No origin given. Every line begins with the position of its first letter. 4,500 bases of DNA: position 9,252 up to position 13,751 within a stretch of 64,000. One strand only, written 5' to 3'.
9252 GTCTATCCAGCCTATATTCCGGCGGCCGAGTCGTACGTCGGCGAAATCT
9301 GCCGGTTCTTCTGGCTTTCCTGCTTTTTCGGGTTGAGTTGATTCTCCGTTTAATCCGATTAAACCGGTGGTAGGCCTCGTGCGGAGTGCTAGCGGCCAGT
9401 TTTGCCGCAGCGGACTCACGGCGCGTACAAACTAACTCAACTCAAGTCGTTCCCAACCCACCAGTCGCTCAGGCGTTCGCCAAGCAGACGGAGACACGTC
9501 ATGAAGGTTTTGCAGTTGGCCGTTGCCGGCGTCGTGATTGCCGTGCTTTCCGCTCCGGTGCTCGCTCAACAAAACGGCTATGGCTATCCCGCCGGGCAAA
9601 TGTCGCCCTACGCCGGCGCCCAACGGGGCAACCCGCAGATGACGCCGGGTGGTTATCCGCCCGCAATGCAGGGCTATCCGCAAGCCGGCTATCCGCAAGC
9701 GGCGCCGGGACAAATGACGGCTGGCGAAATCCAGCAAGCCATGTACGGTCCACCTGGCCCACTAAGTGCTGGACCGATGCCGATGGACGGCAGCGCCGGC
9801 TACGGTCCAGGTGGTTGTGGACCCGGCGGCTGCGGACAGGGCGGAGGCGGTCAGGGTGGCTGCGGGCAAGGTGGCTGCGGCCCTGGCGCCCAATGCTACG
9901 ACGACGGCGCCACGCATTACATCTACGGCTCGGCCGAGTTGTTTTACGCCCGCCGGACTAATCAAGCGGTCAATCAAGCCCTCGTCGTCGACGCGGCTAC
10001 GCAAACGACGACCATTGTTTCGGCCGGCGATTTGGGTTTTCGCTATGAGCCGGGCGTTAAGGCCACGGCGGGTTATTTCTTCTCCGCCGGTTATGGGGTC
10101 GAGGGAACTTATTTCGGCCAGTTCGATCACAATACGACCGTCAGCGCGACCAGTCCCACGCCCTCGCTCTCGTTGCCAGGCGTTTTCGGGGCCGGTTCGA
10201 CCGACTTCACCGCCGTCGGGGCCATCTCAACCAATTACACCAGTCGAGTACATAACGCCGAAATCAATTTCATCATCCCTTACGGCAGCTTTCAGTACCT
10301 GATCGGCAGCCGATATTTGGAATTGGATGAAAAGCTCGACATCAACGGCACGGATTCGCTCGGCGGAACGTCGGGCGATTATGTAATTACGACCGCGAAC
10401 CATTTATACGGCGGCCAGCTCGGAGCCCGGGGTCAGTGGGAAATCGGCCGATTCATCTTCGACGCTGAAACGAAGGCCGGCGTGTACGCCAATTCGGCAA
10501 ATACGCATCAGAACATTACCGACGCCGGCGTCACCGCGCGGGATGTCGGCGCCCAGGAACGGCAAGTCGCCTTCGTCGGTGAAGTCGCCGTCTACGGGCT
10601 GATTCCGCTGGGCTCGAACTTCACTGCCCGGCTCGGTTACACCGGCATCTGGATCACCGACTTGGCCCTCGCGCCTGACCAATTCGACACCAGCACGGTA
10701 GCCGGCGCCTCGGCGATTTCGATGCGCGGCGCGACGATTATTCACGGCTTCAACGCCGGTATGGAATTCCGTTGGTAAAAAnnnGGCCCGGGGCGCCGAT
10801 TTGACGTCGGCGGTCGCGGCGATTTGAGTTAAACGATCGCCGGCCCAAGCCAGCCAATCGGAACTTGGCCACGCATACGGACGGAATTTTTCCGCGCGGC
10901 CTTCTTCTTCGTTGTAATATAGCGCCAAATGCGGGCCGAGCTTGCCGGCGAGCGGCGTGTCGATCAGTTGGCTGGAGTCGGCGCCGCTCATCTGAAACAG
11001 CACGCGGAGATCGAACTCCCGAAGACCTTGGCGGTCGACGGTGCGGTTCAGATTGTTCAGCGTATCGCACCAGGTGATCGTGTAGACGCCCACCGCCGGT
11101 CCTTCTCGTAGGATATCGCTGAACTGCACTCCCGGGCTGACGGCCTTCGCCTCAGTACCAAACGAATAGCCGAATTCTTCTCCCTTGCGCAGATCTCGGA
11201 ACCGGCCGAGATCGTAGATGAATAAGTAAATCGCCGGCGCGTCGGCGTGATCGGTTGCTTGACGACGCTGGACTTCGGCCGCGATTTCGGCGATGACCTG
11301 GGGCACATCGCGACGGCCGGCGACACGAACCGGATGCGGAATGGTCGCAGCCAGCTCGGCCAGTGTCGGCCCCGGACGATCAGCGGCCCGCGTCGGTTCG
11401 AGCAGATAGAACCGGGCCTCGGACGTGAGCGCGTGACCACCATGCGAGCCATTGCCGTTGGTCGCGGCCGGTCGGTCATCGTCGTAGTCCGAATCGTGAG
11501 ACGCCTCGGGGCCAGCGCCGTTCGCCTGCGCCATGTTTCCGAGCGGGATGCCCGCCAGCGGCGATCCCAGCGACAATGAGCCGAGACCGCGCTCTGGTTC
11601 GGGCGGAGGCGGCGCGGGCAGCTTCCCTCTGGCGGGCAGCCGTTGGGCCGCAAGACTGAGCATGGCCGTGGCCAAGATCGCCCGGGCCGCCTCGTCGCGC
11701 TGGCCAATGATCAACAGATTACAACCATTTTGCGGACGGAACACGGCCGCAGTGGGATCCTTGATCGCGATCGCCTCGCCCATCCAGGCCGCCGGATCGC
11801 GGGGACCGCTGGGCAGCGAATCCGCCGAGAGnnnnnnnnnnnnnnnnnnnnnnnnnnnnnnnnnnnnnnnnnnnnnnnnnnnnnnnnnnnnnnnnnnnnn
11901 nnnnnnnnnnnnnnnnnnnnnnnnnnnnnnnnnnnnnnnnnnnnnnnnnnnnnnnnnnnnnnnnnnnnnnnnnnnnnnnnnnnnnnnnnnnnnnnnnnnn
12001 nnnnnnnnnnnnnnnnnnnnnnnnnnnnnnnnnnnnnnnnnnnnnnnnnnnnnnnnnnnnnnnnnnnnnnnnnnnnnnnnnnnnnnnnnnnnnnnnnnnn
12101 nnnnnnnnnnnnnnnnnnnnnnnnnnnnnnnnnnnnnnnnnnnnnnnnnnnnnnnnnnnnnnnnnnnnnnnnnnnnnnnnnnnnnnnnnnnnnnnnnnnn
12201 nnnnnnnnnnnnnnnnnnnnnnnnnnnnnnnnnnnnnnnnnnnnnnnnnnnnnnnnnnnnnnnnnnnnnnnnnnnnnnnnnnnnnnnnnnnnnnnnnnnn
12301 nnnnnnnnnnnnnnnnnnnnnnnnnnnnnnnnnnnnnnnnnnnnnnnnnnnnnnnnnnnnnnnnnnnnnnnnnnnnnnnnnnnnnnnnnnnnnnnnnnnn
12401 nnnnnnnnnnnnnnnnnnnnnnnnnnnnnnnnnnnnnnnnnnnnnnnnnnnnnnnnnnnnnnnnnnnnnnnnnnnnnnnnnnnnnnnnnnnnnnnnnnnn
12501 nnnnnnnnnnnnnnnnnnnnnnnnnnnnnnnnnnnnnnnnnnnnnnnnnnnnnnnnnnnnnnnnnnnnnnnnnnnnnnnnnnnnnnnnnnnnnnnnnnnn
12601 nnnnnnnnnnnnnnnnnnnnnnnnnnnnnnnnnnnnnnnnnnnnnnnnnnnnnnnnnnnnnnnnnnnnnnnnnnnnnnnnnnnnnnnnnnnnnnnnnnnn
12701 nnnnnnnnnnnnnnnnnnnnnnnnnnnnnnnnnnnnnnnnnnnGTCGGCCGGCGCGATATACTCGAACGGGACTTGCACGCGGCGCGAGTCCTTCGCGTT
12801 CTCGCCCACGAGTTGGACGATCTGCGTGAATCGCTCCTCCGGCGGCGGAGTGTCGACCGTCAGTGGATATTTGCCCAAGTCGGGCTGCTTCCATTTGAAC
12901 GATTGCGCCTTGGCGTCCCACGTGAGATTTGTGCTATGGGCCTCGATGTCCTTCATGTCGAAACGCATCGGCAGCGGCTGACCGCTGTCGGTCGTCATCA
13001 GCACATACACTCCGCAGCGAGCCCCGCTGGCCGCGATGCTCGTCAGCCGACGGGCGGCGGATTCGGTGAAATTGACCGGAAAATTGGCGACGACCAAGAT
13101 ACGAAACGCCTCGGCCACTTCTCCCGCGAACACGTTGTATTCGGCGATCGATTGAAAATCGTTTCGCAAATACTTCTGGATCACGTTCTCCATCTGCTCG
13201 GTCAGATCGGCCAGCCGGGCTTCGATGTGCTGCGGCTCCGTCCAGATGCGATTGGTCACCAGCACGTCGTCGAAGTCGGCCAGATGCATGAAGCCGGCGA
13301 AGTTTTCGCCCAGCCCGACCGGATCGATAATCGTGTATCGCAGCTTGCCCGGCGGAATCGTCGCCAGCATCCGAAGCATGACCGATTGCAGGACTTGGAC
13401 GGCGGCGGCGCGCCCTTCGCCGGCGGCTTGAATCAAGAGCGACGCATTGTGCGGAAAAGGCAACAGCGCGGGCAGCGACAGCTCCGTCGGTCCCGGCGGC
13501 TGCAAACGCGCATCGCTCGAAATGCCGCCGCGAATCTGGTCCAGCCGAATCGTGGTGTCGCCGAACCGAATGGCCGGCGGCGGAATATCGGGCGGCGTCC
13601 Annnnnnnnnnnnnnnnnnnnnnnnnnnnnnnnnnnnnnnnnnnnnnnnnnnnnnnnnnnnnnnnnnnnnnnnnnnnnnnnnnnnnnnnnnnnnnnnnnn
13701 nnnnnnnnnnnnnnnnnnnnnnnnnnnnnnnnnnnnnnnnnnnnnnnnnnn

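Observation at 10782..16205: Type VII secretion-like operon (three WXG100-like proteins + EssC/EccC-like ATPase) in a diderm planctomycete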

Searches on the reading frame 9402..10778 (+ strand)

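Call 71: search_protein_families(library=pfam, proteins=[window:9402-10778:+], max_evalue=0.001)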
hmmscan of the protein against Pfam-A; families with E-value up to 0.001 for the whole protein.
window:9402-10778:+ (458 aa): 1 family
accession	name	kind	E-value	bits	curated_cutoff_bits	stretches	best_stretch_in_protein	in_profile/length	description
PF07585.17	BBP7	-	2.2e-10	40.7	26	1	188-432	27-312/350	Putative beta barrel porin-7 (BBP7)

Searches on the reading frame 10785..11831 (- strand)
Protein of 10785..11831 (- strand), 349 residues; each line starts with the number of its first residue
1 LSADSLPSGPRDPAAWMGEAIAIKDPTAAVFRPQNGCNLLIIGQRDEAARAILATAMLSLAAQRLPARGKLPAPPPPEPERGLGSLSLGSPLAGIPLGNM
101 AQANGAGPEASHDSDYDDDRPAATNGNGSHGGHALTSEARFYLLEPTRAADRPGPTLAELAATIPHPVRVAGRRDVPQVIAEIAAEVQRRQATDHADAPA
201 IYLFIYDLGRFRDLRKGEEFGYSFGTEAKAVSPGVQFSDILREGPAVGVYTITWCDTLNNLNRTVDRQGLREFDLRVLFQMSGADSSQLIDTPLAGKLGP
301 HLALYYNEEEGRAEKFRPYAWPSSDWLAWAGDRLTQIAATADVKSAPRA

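Call 61: search_solved_structures(query=A7, max_evalue=1, show_alignments=1)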
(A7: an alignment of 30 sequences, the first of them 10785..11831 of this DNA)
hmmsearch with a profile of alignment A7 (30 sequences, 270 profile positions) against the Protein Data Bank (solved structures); distinct sequences matched with E-value up to 1: 3.
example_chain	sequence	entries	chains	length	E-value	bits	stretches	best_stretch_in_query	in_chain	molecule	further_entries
7np7_C1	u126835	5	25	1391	0.00019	24.1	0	165-222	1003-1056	ESX-5 secretion system protein EccC5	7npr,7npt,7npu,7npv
7b9f_C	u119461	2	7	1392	0.00065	22.4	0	165-223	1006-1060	EccC5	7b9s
9jv8_A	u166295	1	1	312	0.82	12.2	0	36-127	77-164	ESX-1 secretion system protein EccCb1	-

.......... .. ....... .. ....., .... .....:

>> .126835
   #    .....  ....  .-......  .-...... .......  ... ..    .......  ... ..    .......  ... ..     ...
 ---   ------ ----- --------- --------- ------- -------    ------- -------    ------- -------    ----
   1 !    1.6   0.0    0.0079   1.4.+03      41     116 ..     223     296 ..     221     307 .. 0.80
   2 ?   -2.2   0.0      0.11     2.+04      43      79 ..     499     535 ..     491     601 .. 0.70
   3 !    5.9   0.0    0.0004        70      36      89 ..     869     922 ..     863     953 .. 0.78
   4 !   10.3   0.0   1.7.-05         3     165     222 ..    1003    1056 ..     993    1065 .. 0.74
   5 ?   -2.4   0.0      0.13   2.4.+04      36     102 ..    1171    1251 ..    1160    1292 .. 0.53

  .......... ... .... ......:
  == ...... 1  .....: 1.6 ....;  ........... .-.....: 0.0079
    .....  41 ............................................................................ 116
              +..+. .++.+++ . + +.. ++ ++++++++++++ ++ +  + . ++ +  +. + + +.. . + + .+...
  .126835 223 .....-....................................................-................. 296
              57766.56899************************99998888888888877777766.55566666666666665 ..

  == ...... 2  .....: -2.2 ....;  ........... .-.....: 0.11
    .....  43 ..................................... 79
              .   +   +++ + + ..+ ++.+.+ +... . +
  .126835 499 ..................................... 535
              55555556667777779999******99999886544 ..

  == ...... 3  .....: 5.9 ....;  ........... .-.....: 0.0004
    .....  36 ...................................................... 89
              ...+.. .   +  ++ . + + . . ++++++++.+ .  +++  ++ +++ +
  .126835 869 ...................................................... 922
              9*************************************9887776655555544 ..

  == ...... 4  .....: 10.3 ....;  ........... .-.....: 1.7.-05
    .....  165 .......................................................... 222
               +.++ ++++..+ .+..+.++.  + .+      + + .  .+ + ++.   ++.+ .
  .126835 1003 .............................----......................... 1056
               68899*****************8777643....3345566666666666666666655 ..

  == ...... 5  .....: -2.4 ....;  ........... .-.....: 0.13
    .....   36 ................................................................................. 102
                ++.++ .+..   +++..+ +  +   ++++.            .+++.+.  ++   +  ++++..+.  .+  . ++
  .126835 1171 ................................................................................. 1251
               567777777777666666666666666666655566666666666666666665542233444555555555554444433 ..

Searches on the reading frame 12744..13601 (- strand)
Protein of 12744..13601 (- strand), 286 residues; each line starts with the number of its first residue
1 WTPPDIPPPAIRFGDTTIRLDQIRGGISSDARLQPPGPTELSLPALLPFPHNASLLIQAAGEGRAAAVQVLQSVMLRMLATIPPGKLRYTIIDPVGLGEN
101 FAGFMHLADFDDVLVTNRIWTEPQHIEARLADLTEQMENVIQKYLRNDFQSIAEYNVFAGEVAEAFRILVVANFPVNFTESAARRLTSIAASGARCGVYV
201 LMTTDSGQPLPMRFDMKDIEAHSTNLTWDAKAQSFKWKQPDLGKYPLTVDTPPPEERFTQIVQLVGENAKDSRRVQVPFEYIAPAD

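Call 60: search_solved_structures(query=A6, max_evalue=1, show_alignments=1)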
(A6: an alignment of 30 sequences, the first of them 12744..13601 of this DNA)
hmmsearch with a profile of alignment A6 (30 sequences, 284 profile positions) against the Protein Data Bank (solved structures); distinct sequences matched with E-value up to 1: 1.
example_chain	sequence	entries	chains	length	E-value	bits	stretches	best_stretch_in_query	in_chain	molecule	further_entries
7nrc_So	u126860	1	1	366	0.091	15.4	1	199-263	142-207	Ribosome-interacting GTPase 2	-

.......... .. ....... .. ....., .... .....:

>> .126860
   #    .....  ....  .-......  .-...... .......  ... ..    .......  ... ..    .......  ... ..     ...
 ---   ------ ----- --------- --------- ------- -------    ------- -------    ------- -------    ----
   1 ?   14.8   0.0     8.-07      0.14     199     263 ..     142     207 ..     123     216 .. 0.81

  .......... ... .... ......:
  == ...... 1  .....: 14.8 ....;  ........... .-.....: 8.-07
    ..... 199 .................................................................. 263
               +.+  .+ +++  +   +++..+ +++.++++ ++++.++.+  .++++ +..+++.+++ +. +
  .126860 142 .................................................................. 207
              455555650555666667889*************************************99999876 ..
